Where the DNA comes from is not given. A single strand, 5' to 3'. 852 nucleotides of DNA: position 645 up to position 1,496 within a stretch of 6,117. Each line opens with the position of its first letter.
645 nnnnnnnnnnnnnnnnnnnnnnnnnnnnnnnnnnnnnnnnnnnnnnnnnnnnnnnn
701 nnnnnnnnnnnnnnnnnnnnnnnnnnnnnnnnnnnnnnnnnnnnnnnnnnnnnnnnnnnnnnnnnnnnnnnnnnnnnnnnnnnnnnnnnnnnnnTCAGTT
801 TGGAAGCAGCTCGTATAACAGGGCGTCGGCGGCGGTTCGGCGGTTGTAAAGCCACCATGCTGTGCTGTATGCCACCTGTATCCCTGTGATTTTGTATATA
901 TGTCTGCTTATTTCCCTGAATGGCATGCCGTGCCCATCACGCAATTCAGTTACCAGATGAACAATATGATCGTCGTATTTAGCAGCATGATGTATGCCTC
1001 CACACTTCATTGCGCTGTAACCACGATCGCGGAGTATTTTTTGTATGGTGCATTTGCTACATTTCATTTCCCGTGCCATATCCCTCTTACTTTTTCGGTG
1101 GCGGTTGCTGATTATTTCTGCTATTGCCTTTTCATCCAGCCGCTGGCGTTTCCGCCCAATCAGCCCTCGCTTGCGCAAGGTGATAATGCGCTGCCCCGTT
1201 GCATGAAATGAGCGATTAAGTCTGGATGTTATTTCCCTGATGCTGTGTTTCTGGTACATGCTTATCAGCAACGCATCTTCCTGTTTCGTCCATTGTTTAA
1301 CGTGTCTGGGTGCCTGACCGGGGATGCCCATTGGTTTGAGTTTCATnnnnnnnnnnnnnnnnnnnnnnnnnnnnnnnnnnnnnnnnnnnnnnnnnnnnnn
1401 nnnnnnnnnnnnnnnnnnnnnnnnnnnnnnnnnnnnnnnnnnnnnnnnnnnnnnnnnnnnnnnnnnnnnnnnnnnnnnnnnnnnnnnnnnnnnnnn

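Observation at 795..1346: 183-aa protein built from three HTH-like segments at the end of the early operon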

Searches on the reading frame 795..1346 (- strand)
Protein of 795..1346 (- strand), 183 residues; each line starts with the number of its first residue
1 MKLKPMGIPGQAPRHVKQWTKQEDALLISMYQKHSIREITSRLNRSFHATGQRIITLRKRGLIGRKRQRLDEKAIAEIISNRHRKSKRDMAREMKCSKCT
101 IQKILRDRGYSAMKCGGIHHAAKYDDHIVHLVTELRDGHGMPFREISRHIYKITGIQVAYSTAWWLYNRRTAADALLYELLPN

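Call 3: search_protein_families(library=pfam, proteins=[window:795-1346:-], max_evalue=10)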
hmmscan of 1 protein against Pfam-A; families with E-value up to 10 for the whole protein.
window:795-1346:- (183 aa): 11 families
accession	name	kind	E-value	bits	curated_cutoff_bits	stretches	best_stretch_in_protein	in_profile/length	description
PF13565.12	HTH_32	-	7.3e-06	26.9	33.7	2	58-105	20-73/73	Homeodomain-like domain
PF13936.12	HTH_38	-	3e-05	24.1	27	2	84-106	18-42/44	Helix-turn-helix domain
PF01498.24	HTH_Tnp_Tc3_2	-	0.012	16.3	31.5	1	74-114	3-48/72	Transposase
PF00249.37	Myb_DNA-binding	-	0.02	15.5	24.4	1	18-34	3-19/46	Myb-like DNA-binding domain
PF01047.28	MarR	-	0.065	13.6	24.6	1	28-73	12-57/59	MarR family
PF13518.12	HTH_28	-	0.07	13.7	25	1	83-107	12-35/52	Helix-turn-helix domain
PF13921.12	Myb_DNA-bind_6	-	0.093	13.4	22.9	1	19-35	1-17/60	Myb-like DNA-binding domain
PF25212.1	HVO_A0114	-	0.11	12.8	27.6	1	31-68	34-71/84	HVO_A0114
PF07453.19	NUMOD1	-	0.14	12.9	22.8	1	86-105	18-37/37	NUMOD1 domain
PF01726.22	LexA_DNA_bind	-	0.22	11.8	23.7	1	35-67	27-60/65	LexA DNA binding domain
PF13463.12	HTH_27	-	0.8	10.5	22.2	1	30-72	15-57/68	Winged helix DNA-binding domain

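Call 4: search_protein_families(library=phrogs, proteins=[window:795-1346:-], max_evalue=1)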
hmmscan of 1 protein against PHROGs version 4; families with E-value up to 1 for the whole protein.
window:795-1346:- (183 aa): 19 families
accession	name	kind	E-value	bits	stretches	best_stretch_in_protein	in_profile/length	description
phrog_323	-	transcription regulation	1.3e-23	85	1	2-162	80-236/319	transcriptional regulator, D5-like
phrog_38779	-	unknown function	6e-19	68.8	1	1-55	1-55/61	-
phrog_11013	-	unknown function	0.00055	20.8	1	14-69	28-83/87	-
phrog_14101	-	transcription regulation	0.00097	20.7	1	15-112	3-93/103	transcriptional regulator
phrog_1891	-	DNA, RNA and nucleotide metabolism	0.0037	17.7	1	18-100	3-82/255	HNH endonuclease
phrog_125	-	DNA, RNA and nucleotide metabolism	0.014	15.9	1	55-117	148-212/254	DNA invertase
phrog_38635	-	unknown function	0.016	16.5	1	83-156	9-84/131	-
phrog_6223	-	transcription regulation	0.019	16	1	78-106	11-39/73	transcriptional repressor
phrog_14131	-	DNA, RNA and nucleotide metabolism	0.023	14.8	1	30-107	197-275/351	DNA binding protein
phrog_664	-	DNA, RNA and nucleotide metabolism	0.026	15.4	1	57-123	72-139/210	DNA binding protein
phrog_6081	-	unknown function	0.046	14.2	1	27-113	7-97/169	-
phrog_32460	-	unknown function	0.054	14.3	1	14-45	153-185/210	-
phrog_2727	-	unknown function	0.093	13.7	1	83-130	24-71/176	-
phrog_59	-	DNA, RNA and nucleotide metabolism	0.095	13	1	59-164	237-328/423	HNH endonuclease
phrog_79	-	transcription regulation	0.14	12.8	1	82-106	103-127/156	anti-termination protein Q-like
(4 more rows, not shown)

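Call 7: search_protein_families(library=ncbifam, proteins=[window:795-1346:-], max_evalue=1)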
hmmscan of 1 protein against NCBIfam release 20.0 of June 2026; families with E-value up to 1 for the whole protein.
window:795-1346:- (183 aa): 8 families
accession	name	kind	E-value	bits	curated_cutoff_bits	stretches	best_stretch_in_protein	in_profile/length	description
NF040939.2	trans_reg_lrs14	equivalog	0.00015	21.7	90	1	73-106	25-58/103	Lrs14 family HTH-type transcriptional regulator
NF040595.1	HTH_Cbp1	equivalog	0.0021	18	140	1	29-109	10-87/135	CRISPR DNA repeat-binding protein Cbp1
NF053606.1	Sta1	subfamily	0.0046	17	80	0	74-105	25-55/100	Sta1 family transcriptional regulator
NF033546.1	transpos_IS21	equivalog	0.019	14.5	160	1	81-113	5-38/294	IS21 family transposase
TIGR01889.1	Staph_reg_Sar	paralog_domain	0.02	15.2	62.6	1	32-94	42-104/109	staphylococcal accessory regulator family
NF041397.1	TranRegGlpR_Halo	equivalog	0.05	13.2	300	1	73-107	8-42/253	HTH-type transcriptional regulator GlpR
TIGR01884.1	cas_HTH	subfamily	0.071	12.5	60.2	1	30-76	151-199/202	CRISPR-associated CARF protein Csa3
NF033788.1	HTH_metalloreg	subfamily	0.095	12.5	55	0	32-68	24-60/77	metalloregulator ArsR/SmtB family transcription factor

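Call 8: find_homologous_proteins(query=window:795-1346:-)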
Query window:795-1346:- (183 aa): 29 proteins with E <= 0.001 among 72 candidates.
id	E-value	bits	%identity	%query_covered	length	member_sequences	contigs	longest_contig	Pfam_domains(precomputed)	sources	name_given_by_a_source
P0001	8.1e-115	399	96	100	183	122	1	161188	PF13565.13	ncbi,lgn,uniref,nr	ncbi:DNA-binding protein [Escherichia coli]|uniref:DNA-binding protein n=1 Tax=Escherichia coli TaxI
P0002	1.1e-55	206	52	100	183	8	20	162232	PF08279.19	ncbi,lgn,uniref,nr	ncbi:TPA: DNA-binding protein [Escherichia coli]|uniref:DNA-binding protein n=1 Tax=Escherichia coli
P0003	1.9e-55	206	55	100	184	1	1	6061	-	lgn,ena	-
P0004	9.0e-54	200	54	100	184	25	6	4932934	-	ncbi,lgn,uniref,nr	ncbi:TPA: DNA-binding protein [Escherichia coli]|uniref:DNA-binding protein n=1 Tax=Escherichia coli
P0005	5.4e-53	198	54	100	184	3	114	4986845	-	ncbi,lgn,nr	ncbi:DNA-binding protein [Escherichia coli]|nr:DNA-binding protein [Escherichia coli] EFP8270118.1 D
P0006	1.3e-52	196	54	99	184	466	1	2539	-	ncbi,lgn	ncbi:DNA-binding protein [Escherichia coli]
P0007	7.3e-52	194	52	99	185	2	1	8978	-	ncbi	-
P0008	6.6e-50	188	51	100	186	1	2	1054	PF13412.13,PF08279.19,PF01022.27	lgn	-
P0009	4.0e-49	185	51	99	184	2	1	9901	-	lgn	-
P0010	1.2e-48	183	51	97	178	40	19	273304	-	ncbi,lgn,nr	ncbi:DNA-binding protein [Escherichia coli]|nr:DNA-binding protein [Escherichia coli] EEY5893310.1 D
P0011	2.0e-48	183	49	100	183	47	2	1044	PF08279.19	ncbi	ncbi:HTH domain-containing protein [Escherichia coli]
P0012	5.2e-48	181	51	97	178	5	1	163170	-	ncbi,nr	ncbi:DNA-binding protein [Escherichia coli]|nr:DNA-binding protein [Escherichia coli]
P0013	7.1e-47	178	48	100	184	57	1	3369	-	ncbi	-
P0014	1.3e-46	177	48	100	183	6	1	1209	PF13412.13,PF08279.19,PF08281.19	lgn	-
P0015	2.9e-45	172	47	100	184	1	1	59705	PF08279.19,PF08281.19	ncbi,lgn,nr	ncbi:TPA: DNA-binding protein [Escherichia coli]|nr:DNA-binding protein [Escherichia coli]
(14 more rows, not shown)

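Call 9: search_solved_structures(query=window:795-1346:-, max_evalue=10)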
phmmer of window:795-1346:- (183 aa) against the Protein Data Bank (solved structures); distinct sequences matched with E-value up to 10: 3.
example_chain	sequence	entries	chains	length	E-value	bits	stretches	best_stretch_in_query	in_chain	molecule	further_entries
1t3k_A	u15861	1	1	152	0.69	13.2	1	106-145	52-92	Dual-specificity tyrosine phosphatase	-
7r22_A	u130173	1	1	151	1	12.6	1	22-79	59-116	ArsR family transcriptional regulator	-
4k2e_A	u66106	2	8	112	1.2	12.4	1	29-69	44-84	Transcriptional activator HlyU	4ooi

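Call 17: search_dna_similar(query=window:795-1346:-, collection=phages, mode=protein, max_rows=30, max_evalue=0.001)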
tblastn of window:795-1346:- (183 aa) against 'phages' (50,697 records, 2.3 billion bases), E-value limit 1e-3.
Records with a match: 3; places in all: 3; records where one place covers at least 80% of the query: 3.
Best place of each record, by identity: <60% 3.
By first word of the organism name: Citrobacter 1; Stx2c-converting 1; Stx1a-converting 1.
By host as written in the record: - 2; Citrobacter rodentium DBS100 1.
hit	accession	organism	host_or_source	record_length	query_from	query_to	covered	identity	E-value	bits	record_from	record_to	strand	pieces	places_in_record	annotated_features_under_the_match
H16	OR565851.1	Citrobacter phage Shae_phiSM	Citrobacter rodentium DBS100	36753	1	183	100%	48.1%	1e-45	165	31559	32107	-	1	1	DNA binding protein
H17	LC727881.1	Stx2c-converting phage Stx2c_JNE082796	-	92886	1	182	99%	33.5%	5e-19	89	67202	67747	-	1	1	region of the inserted Bacteriophage Mu-like phage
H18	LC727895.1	Stx1a-converting phage Stx1_JNE122137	-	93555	1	182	99%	32.4%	5e-18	86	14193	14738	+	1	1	region of the inserted Bacteriophage Mu-like phage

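Call 18: predict_structure(alignment_id=A1)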
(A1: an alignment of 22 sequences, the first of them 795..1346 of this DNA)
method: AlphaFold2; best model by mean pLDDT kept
length: 183 residues; sequences in the alignment: 22
mean_pLDDT: 80.7   pTM: 0.45
mean pLDDT of the five models: 80.7, 77.6, 76.4, 76.2, 73.1
residues with pLDDT >= 90: 44; 70-90: 97; 50-70: 39; < 50: 3
segments of 3 or more residues with pLDDT < 50: none
pLDDT, mean of each block of 10 residues (from residue 1): 56 72 92 88 89 91 78 87 82 86 84 63 78 92 94 89 83 60 47
secondary structure, 60 per line:
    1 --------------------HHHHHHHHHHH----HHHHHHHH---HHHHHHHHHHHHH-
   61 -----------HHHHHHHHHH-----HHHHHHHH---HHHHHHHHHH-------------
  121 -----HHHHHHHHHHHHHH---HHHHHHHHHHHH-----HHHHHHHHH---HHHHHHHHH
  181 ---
elements in order: H21-31 H36-43 H47-59 H72-81 H87-94 H98-107 H126-139 H143-154 H160-168 H172-180

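Call 20: get_annotated_region(hit=H16, flank=6000)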
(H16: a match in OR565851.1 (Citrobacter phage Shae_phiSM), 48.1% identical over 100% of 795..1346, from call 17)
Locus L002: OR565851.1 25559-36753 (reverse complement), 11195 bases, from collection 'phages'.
description: Citrobacter phage Shae_phiSM, complete genome.
organism: Citrobacter phage Shae_phiSM (NCBI taxid 3092604)
taxonomy: Viruses; Duplodnaviria; Heunggongvirae; Uroviricota; Caudoviricetes; Peduoviridae; Xuanwuvirus
host: Citrobacter rodentium DBS100; source: bacterial culture; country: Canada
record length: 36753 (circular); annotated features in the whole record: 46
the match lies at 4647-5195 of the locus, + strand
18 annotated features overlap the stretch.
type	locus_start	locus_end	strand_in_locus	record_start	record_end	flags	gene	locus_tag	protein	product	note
CDS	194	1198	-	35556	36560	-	int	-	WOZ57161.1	integrase, tyrosine-type recombinase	-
CDS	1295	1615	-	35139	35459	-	-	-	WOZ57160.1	helix-turn-helix transcriptional regulator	helix-turn-helix transcriptional regulator; C protein; C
CDS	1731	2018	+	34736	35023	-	cox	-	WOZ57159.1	Cox family DNA-binding protein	-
CDS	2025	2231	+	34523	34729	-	-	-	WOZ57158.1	hypothetical protein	Shae_045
CDS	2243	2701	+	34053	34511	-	-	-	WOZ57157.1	hypothetical protein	Shae_044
CDS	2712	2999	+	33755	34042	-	-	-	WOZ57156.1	hypothetical protein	Shae_043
CDS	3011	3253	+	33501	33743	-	-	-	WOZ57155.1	hypothetical protein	Shae_042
CDS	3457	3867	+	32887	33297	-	-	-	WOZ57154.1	hypothetical protein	Shae_041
CDS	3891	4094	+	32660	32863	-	-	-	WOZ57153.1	hypothetical protein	Shae_040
CDS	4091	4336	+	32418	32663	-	-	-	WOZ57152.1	helix turn helix domain containing protein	HTH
CDS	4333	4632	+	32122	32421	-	ead/Ea22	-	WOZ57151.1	ead/Ea22-like family protein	-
CDS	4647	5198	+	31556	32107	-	-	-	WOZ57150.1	DNA binding protein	DNA-bp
CDS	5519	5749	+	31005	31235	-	-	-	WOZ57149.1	hypothetical protein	hypothetical protein CA286_24650; Shae_036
CDS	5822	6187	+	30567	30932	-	-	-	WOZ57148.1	hypothetical protein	Shae_035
CDS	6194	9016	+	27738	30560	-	endo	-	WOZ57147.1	replication endonuclease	-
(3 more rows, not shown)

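Call 21: get_annotated_region(hit=H17, flank=6000)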
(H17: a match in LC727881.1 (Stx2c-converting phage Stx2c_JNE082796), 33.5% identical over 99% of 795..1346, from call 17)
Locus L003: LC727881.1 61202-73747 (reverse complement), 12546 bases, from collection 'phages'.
description: Stx2c-converting phage Stx2c_JNE082796 DNA, complete genome.
organism: Stx2c-converting phage Stx2c_JNE082796 (NCBI taxid 2977475)
taxonomy: Viruses; Duplodnaviria; Heunggongvirae; Uroviricota; Caudoviricetes
host: -; source: -; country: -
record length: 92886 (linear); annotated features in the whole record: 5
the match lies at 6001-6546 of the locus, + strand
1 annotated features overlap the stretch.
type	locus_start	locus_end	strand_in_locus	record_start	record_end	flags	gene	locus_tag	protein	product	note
misc_feature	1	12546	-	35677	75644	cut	-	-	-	-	region of the inserted Bacteriophage Mu-like phage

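Call 22: search_protein_representatives(alignment_id=A1)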
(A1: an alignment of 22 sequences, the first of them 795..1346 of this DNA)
Query: 22 sequences, 183 profile positions. Proteins with E-value up to 0.001 (for the whole library): 2274; up to 1e-10: 301; up to 1e-30: 8. The best 150 are listed.
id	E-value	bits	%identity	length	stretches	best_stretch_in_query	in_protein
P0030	1.4e-71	256.4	-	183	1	1-182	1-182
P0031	8.6e-51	188.6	-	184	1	1-181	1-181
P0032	5.4e-38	146.9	-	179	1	1-182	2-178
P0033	3.6e-37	144.2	-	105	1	1-105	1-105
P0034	4.9e-37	143.8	-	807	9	14-54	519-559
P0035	5.6e-34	133.8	-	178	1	1-182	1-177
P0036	3.1e-32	128.1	-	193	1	2-182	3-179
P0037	3.8e-31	124.6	-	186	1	1-182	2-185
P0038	3.8e-30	121.3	-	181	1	1-182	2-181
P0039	4.5e-29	117.8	-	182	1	1-182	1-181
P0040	6.3e-29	117.3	-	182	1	2-151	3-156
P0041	1.7e-28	115.9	-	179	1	3-182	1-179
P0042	2.6e-28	115.3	-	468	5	17-110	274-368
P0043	2.6e-28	115.3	-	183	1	1-182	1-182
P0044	3.5e-28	114.9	-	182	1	1-182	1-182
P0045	4.8e-28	114.4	-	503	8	13-57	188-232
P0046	2.2e-27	112.3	-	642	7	17-110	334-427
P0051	2.4e-24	102.4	-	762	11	17-56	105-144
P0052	1.1e-23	100.2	-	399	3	13-103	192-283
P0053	1.5e-23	99.8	-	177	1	4-182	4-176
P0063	3.1e-22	95.5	-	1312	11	25-112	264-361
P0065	5.3e-22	94.8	-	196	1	2-182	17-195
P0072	6.2e-21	91.3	-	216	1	2-182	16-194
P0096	1.5e-17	80.3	-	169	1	16-176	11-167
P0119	1.3e-16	77.2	-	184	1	9-182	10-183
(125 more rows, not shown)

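Call 23: fold_search(model_id=the predicted structure, library=pdb)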
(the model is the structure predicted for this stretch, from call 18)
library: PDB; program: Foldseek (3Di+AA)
matches with E <= 10: 601; with E <= 0.001: 0
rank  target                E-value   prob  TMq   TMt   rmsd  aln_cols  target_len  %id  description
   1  1u78_A                1.8e-02  1.00  0.23  0.40  14.4       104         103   23  Structure of the bipartite DNA-binding domain of Tc3 transposase bound to transposon DNA (released 2004-08-31)
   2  2lvs_MODEL_1_A        4.4e-02  0.99  0.24  0.40  10.7       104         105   23  NMR solution structure of a CRISPR repeat binding protein (released 2013-01-23)
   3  8b9x_B                8.0e-02  0.80  0.30  0.24   8.6       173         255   14  Chimeric protein of human UFM1 E3 ligase, UFL1, and DDRGK1 (released 2023-10-25)
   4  8b9x_A                1.0e-01  0.72  0.31  0.25   9.0       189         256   15  Chimeric protein of human UFM1 E3 ligase, UFL1, and DDRGK1 (released 2023-10-25)
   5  9a50_A                1.7e-01  0.16  0.19  0.14  20.3       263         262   14  Integrative model of RPSB-RPOC by crosslinking MS and deep learning (released 2024-09-18)
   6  7xur_A                2.0e-01  0.54  0.27  0.19  11.8       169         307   12  The cryo-EM structure of human mini-SNAPc in complex with hU6-1 PSE (released 2022-12-07)
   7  1k78_A                2.4e-01  0.77  0.23  0.31  12.5       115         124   16  Pax5(1-149)+Ets-1(331-440)+DNA (released 2002-01-04)
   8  4u7b_A                2.7e-01  0.41  0.24  0.13  15.3       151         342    9  Crystal structure of a pre-cleavage Mos1 transpososome (released 2015-02-11)
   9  5hoo_B                3.9e-01  0.38  0.23  0.14  15.4       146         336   16  Crystal structure of the Mos1 Strand Transfer Complex (released 2016-06-01)
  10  5hoo_A                4.1e-01  0.38  0.24  0.14  15.5       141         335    9  Crystal structure of the Mos1 Strand Transfer Complex (released 2016-06-01)
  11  3hot_B                4.4e-01  0.30  0.23  0.14  16.0       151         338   13  Crystal structure of the Mos1 mariner paired end complex with Mn (released 2009-09-22)
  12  3hos_A                4.9e-01  0.35  0.23  0.14  15.5       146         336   10  Crystal structure of the mariner Mos1 paired end complex with Mg (released 2009-09-22)
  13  6pax_A                5.1e-01  0.51  0.24  0.31  12.1       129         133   13  CRYSTAL STRUCTURE OF THE HUMAN PAX-6 PAIRED DOMAIN-DNA COMPLEX REVEALS A GENERAL MODEL FOR PAX PROTEIN-DNA INTERACTION (released 1999-07-13)
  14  2e1c_MODEL_1_A        5.4e-01  0.87  0.25  0.30   8.8        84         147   19  Structure of Putative HTH-type transcriptional regulator PH1519/DNA Complex (released 2007-12-04)
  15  5lzb_z                5.7e-01  0.28  0.28  0.11  10.0       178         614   12  Structure of SelB-Sec-tRNASec bound to the 70S ribosome in the initial binding state (IB) (released 2016-11-23)
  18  1pdn_C                6.4e-01  0.47  0.24  0.32  13.4       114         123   17  CRYSTAL STRUCTURE OF A PAIRED DOMAIN-DNA COMPLEX AT 2.5 ANGSTROMS RESOLUTION REVEALS STRUCTURAL BASIS FOR PAX DEVELOPM (released 1995-07-31)
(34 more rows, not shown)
